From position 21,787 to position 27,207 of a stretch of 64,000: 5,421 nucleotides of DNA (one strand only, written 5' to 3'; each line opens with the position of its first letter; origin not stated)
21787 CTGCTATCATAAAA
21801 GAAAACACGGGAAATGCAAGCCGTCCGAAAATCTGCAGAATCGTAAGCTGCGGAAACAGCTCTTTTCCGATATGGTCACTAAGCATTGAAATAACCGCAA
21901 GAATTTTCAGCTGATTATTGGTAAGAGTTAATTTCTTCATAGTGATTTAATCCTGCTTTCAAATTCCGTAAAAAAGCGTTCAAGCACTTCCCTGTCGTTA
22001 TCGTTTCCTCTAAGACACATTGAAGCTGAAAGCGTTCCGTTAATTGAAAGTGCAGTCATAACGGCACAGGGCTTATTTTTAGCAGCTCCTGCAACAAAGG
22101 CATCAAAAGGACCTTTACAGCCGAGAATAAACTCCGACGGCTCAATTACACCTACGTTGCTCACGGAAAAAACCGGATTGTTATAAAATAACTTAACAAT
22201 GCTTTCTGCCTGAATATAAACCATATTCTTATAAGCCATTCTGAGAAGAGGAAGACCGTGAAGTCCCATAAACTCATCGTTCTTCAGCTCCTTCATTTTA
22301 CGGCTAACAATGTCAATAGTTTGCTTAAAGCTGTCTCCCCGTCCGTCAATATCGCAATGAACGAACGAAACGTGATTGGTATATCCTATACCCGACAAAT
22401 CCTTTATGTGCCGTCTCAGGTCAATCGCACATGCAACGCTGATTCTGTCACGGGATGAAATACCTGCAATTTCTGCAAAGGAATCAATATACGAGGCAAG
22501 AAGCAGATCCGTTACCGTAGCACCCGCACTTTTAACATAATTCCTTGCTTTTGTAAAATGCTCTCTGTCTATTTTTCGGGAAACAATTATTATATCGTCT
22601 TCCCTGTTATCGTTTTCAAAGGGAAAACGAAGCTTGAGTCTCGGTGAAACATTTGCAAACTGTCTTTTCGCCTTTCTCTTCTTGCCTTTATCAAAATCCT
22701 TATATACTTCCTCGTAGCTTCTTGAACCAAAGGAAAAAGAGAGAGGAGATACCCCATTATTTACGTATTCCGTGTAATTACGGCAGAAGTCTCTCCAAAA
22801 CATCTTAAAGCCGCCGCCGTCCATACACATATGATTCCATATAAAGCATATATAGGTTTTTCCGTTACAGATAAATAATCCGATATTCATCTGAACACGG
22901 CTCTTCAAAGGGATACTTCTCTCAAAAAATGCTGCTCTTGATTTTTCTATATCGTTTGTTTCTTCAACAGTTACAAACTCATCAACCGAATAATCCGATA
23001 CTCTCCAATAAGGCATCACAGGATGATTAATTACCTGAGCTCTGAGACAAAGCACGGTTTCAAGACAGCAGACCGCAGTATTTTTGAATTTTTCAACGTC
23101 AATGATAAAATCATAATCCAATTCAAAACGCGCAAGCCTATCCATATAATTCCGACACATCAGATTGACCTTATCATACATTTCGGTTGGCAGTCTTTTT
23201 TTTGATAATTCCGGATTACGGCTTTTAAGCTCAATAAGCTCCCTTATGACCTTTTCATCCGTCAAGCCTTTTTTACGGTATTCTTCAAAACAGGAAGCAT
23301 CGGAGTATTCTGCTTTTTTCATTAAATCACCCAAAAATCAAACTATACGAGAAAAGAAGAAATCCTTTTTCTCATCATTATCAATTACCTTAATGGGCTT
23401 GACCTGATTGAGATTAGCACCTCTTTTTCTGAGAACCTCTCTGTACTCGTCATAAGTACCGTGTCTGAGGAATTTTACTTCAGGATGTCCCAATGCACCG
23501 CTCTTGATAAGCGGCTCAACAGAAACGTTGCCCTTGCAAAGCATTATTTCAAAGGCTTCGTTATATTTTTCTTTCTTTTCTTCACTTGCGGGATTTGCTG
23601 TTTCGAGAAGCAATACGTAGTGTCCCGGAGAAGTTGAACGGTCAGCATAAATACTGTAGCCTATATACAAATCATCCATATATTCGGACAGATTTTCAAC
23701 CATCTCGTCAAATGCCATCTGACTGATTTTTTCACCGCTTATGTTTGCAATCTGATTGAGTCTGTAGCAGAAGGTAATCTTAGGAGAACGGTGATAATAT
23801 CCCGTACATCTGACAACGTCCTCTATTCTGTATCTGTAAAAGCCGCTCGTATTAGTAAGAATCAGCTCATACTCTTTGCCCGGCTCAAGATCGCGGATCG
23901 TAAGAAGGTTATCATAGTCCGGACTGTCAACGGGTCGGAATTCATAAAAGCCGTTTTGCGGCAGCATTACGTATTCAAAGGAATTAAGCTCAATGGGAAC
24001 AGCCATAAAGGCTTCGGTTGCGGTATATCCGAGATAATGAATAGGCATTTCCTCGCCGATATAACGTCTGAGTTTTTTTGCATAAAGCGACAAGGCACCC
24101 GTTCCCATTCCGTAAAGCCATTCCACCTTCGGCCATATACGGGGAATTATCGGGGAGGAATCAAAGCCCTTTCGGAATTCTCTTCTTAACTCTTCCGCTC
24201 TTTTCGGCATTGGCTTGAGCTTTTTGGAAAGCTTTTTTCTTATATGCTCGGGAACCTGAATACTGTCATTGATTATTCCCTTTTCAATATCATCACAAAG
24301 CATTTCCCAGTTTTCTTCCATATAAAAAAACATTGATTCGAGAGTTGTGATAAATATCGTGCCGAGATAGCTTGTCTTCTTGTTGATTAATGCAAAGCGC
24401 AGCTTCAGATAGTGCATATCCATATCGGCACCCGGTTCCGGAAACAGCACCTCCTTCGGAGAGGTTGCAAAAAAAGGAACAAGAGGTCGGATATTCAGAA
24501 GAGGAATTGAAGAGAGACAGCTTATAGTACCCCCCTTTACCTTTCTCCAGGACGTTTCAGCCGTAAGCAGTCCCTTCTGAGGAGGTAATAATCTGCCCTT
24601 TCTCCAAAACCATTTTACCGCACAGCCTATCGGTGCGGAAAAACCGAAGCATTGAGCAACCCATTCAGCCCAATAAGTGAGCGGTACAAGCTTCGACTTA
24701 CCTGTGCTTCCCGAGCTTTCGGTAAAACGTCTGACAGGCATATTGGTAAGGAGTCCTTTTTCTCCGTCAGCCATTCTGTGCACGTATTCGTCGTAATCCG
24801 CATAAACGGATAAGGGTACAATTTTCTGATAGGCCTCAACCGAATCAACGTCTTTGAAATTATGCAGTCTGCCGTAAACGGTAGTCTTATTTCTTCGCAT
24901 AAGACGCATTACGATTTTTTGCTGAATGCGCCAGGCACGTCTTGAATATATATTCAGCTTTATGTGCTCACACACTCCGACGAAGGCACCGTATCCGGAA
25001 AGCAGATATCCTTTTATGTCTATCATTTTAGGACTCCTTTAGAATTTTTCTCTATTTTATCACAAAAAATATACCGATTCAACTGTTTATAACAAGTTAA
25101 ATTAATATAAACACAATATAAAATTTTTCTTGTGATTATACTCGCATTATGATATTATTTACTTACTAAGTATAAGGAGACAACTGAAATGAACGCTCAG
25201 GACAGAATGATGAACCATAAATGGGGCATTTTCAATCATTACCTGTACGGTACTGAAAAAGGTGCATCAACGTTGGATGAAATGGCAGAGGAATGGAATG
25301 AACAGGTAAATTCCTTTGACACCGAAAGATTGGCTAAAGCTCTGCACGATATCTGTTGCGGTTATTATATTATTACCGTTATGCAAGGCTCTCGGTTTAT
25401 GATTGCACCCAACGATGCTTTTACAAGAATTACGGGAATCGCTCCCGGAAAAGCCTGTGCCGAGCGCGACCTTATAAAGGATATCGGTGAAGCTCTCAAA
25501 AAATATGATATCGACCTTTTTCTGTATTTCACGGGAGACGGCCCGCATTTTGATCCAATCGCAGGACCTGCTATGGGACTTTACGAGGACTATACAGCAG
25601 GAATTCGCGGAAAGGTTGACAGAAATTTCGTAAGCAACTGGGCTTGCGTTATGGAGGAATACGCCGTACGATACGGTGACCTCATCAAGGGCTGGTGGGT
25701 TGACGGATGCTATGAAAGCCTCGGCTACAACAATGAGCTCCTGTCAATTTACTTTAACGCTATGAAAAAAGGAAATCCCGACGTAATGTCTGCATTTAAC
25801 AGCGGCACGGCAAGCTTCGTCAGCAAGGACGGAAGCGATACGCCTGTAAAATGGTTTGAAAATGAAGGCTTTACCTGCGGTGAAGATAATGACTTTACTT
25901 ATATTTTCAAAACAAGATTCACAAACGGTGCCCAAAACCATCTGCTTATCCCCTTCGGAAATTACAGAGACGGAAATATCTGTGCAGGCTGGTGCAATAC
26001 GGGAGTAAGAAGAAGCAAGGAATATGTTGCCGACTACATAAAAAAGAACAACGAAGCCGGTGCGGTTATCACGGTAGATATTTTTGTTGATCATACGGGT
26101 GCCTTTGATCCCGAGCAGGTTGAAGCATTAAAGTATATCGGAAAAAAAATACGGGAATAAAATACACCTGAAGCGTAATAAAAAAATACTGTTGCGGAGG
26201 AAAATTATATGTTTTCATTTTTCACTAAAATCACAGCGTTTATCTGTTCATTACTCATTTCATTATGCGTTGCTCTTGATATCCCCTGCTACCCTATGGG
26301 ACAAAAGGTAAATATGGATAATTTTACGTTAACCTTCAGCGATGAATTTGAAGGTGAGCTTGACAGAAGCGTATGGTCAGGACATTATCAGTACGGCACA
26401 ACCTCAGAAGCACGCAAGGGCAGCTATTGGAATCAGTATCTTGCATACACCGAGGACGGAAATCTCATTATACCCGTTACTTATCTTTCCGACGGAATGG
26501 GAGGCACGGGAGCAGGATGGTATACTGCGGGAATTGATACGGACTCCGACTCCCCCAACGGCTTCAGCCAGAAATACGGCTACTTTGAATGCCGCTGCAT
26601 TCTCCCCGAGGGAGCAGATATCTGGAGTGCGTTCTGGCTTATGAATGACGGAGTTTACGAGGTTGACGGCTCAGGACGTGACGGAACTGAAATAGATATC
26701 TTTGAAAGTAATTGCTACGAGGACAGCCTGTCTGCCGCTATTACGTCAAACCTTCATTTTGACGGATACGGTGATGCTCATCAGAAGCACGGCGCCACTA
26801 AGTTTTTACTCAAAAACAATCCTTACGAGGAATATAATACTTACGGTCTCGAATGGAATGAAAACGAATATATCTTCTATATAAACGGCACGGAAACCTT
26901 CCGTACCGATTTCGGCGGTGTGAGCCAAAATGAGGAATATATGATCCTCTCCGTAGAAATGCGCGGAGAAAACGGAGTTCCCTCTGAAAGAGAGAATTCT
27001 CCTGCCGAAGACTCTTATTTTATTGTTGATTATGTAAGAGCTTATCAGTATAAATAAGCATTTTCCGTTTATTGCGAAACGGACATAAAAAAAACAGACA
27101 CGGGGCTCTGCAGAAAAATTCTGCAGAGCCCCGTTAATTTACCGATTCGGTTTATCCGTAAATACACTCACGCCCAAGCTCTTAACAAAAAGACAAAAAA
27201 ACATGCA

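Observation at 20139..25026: Tight four-gene operon: bacterial GH3 adenylating enzyme, stand-alone condensation-like acyltransferase, TraX membrane protein and LOR/SDH-like enzyme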

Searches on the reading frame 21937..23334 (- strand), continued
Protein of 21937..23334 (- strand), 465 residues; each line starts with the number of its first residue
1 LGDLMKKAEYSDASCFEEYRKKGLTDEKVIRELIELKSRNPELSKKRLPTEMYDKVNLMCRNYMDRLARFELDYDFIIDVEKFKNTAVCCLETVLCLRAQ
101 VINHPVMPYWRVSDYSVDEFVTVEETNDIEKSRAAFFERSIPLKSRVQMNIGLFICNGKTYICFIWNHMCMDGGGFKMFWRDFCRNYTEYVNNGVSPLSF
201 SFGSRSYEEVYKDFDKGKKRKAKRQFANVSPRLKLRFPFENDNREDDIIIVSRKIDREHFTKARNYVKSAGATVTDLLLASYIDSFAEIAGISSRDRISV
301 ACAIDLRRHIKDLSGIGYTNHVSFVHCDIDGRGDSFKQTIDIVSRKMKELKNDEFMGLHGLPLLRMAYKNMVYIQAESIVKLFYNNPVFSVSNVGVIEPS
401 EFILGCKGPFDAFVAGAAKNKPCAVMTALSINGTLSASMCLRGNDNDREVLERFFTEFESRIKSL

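Call 87: search_solved_structures(query=L067:7014-8240:+, max_evalue=0.001)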
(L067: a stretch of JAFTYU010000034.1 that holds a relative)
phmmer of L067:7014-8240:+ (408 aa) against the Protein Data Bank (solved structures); distinct sequences matched with E-value up to 0.001: 68 (the best 60 are shown).
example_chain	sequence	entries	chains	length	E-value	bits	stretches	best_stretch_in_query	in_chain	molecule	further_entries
5ogx_A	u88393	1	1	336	1.4e-14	57.2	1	65-275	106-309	Cytochrome P450 reductase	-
1krh_A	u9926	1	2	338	5.3e-14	55.3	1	94-272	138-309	Benzoate 1,2-Dioxygenase Reductase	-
2eix_A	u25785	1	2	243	2.6e-11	46.5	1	66-274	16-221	NADH-cytochrome b5 reductase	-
7c3a_A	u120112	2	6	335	1.4e-08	37.5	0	334-403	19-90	Ferredoxin reductase component of carbazole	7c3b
3wcq_A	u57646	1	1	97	2.1e-08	36.9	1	329-405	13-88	Ferredoxin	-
3ab5_A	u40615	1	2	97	2.2e-08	36.9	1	329-405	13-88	Ferredoxin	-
7rom_A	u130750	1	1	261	1.9e-07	33.8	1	97-275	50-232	NADH-cytochrome b5 reductase 1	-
6kum_A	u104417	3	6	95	2.4e-07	33.5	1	324-405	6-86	Ferredoxin, chloroplastic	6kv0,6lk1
2n0s_B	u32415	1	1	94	2.5e-07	33.4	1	324-405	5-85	Ferredoxin, chloroplastic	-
2mh7_A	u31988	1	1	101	2.7e-07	33.2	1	324-405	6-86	Ferredoxin, chloroplastic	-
6xtf_C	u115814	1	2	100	2.8e-07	33.2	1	327-404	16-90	Ferredoxin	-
7wzn_G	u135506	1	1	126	4.2e-07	32.6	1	324-405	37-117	Ferredoxin, chloroplastic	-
1iue_A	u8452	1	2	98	5e-07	32.4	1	327-403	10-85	FERREDOXIN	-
7akt_A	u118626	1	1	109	5.7e-07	32.2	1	324-405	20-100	Ferredoxin, chloroplastic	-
2pia_A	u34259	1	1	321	6e-07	32.1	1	78-372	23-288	PHTHALATE DIOXYGENASE REDUCTASE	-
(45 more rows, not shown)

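Call 88: search_solved_structures(query=L067:1997-2890:+, max_evalue=0.001)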
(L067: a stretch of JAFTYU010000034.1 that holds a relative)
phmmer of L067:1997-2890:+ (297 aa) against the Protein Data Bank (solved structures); distinct sequences matched with E-value up to 0.001: 8.
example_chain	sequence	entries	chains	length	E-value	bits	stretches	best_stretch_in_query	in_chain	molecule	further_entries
3cny_A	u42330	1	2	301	3.3e-83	282.7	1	6-293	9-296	Inositol catabolism protein IolE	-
9zmu_A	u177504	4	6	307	8.3e-74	251.8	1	7-297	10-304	Iole protein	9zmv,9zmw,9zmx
8ro4_A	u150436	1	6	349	2e-10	43.8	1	148-280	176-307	2-hydroxy-3-keto-glucal hydratase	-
8z1i_A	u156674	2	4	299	9.3e-08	35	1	27-274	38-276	Art22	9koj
8tcs_D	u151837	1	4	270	2.2e-05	27.3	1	132-218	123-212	Xylose isomerase-like TIM barrel domain-containing protein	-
8tcd_B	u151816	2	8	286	2.4e-05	27.1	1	132-218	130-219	Sugar phosphate isomerase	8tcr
8tct_A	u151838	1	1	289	0.00014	24.5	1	131-218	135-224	Sugar phosphate isomerase/epimerase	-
4kw2_A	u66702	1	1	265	0.00022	24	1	141-218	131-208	Uncharacterized protein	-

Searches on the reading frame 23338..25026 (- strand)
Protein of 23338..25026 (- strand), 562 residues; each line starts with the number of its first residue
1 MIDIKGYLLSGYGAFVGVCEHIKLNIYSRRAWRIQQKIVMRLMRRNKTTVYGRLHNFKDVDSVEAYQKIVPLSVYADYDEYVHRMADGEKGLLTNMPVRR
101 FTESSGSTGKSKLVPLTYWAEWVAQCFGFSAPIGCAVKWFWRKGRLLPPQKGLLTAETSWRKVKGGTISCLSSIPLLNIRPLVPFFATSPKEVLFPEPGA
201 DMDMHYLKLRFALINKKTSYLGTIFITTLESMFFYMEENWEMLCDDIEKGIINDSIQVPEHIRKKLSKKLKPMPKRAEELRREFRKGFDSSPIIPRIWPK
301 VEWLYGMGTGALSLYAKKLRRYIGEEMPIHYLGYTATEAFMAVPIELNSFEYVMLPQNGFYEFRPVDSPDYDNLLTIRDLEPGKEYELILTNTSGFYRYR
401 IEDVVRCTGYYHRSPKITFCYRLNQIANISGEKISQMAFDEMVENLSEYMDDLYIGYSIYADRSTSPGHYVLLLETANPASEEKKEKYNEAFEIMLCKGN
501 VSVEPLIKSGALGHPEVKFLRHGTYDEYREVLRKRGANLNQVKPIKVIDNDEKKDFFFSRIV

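Call 3: search_protein_families(library=pfam, proteins=[window:23338-25026:-], max_evalue=0.1)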
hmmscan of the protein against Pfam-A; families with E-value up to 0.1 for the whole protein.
window:23338-25026:- (562 aa): 3 families
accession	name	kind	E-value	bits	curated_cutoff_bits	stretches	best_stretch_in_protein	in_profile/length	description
PF03321.19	GH3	-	8.4e-72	242.4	23.6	1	24-325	5-301/304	GH3 family N-terminal domain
PF23571.1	GH3_M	-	1.9e-23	82.8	23.6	1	352-422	1-75/75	GH3 family central domain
PF23572.1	GH3_C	-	8.4e-16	59.2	23.6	1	454-551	19-118/119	GH3 family C-terminal domain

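Call 4: search_protein_families(library=ncbifam, proteins=[window:23338-25026:-], max_evalue=0.1)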
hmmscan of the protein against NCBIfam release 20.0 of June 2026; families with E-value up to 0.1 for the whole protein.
window:23338-25026:- (562 aa): 1 family
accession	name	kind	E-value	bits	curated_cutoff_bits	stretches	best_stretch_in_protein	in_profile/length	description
NF052613.1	OlsH_GH3_orni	equivalog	2.7e-17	62.5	620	2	294-537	249-487/524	lyso-ornithine lipid synthetase OlsH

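Call 11: search_solved_structures(query=window:23338-25026:-, max_evalue=0.01)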
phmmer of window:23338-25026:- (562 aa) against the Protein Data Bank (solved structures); distinct sequences matched with E-value up to 0.01: 10.
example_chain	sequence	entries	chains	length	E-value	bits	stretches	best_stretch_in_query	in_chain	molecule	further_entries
5ech_A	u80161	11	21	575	6.6e-52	180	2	187-545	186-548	Jasmonic acid-amido synthetase JAR1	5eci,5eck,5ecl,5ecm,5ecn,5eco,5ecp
4epl_A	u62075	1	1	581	6.8e-52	179.9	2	187-545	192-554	Jasmonic acid-amido synthetase JAR1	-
4b2g_A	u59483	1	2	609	4.6e-49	170.6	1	28-552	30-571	GH3-1 AUXIN CONJUGATING ENZYME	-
7dk8_A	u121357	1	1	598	9.7e-48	166.2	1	33-548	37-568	Probable indole-3-acetic acid-amido synthetase GH3.8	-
5kod_A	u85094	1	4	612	1.3e-44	155.9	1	30-547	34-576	Indole-3-acetic acid-amido synthetase GH3.5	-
7vka_A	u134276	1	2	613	5.9e-43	150.4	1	31-547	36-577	Indole-3-acetic acid-amido synthetase GH3.6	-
9fwd_A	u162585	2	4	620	6.2e-43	150.4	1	31-547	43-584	Indole-3-acetic acid-amido synthetase GH3.6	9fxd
6oms_A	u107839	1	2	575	9e-41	143.2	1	33-548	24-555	4-substituted benzoates-glutamate ligase GH3.12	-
4epm_A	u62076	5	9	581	9.2e-41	143.2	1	33-548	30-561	4-substituted benzoates-glutamate ligase GH3.12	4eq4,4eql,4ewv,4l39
6avh_A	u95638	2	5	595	1.5e-40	142.5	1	31-554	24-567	GH3.15 acyl acid amido synthetase | AtGH3.15 acyl acid amido synthetase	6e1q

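Call 62: search_solved_structures(query=window:23338-25026:-, max_evalue=1e-40, show_alignments=2)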
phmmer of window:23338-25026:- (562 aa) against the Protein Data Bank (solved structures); distinct sequences matched with E-value up to 1e-40: 9.
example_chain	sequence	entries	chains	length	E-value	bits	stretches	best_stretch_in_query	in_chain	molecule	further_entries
5ech_A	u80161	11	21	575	6.6e-52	180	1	187-545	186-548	Jasmonic acid-amido synthetase JAR1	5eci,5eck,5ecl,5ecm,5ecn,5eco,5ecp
4epl_A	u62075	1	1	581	6.8e-52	179.9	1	187-545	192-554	Jasmonic acid-amido synthetase JAR1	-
4b2g_A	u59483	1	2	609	4.6e-49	170.6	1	28-552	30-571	GH3-1 AUXIN CONJUGATING ENZYME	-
7dk8_A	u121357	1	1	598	9.7e-48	166.2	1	33-548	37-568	Probable indole-3-acetic acid-amido synthetase GH3.8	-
5kod_A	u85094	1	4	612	1.3e-44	155.9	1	30-547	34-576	Indole-3-acetic acid-amido synthetase GH3.5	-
7vka_A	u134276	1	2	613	5.9e-43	150.4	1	31-547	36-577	Indole-3-acetic acid-amido synthetase GH3.6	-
9fwd_A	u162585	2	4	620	6.2e-43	150.4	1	31-547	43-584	Indole-3-acetic acid-amido synthetase GH3.6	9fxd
6oms_A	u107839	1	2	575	9e-41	143.2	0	33-548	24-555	4-substituted benzoates-glutamate ligase GH3.12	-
4epm_A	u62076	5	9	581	9.2e-41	143.2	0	33-548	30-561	4-substituted benzoates-glutamate ligase GH3.12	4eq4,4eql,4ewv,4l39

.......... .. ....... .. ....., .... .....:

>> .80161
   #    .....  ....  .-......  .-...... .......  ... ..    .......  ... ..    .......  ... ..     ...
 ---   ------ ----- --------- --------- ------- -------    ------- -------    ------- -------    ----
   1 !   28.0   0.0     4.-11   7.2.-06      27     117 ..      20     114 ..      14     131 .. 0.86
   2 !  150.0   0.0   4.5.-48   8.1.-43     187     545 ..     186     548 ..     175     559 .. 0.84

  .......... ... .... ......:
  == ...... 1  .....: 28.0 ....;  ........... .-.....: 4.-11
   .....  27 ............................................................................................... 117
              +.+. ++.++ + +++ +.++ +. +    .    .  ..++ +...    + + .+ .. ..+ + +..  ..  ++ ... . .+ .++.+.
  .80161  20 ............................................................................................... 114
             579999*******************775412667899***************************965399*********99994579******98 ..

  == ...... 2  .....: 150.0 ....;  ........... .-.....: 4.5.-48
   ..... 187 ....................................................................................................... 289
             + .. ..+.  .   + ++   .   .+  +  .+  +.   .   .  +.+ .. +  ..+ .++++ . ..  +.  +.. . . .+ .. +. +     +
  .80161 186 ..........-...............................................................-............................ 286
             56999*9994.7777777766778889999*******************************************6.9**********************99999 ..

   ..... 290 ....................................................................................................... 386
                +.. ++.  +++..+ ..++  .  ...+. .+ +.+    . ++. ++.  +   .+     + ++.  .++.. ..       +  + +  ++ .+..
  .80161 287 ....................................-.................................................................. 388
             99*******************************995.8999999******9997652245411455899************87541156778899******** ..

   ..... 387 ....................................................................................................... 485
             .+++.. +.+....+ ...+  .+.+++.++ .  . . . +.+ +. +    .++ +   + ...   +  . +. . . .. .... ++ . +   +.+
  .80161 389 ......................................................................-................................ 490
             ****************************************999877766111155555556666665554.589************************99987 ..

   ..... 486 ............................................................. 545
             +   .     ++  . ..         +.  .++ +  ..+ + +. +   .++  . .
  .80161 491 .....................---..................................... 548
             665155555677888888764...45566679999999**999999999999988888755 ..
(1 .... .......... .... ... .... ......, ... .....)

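Call 76: search_protein_families(library=padloc, proteins=[window:23338-25026:-], max_evalue=0.01)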
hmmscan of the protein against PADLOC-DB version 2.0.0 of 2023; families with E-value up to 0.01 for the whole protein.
window:23338-25026:- (562 aa): 0 families

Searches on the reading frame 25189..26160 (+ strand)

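Call 17: search_protein_families(library=pfam, proteins=[window:25189-26160:+], max_evalue=0.001)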
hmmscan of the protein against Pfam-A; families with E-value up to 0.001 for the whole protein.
window:25189-26160:+ (323 aa): 1 family
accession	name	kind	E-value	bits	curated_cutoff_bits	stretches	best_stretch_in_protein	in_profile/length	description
PF01120.23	Alpha_L_fucos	-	0.00012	22.1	25.2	1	31-188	84-218/345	Alpha-L-fucosidase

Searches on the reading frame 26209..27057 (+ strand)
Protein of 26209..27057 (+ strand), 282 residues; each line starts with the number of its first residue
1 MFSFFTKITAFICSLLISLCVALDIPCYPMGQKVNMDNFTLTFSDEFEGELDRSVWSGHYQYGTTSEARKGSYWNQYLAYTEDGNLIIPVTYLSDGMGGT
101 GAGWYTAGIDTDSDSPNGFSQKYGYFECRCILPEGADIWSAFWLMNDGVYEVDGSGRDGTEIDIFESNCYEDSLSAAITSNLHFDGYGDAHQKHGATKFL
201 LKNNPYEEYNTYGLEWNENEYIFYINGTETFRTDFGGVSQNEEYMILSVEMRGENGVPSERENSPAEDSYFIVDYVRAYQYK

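Call 18: search_protein_families(library=pfam, proteins=[window:26209-27057:+], max_evalue=0.001)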
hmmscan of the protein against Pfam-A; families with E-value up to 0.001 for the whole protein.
window:26209-27057:+ (282 aa): 1 family
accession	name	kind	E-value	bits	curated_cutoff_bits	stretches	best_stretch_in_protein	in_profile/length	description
PF00722.28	Glyco_hydro_16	-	2.4e-14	53.6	22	1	118-230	37-132/175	Glycosyl hydrolases family 16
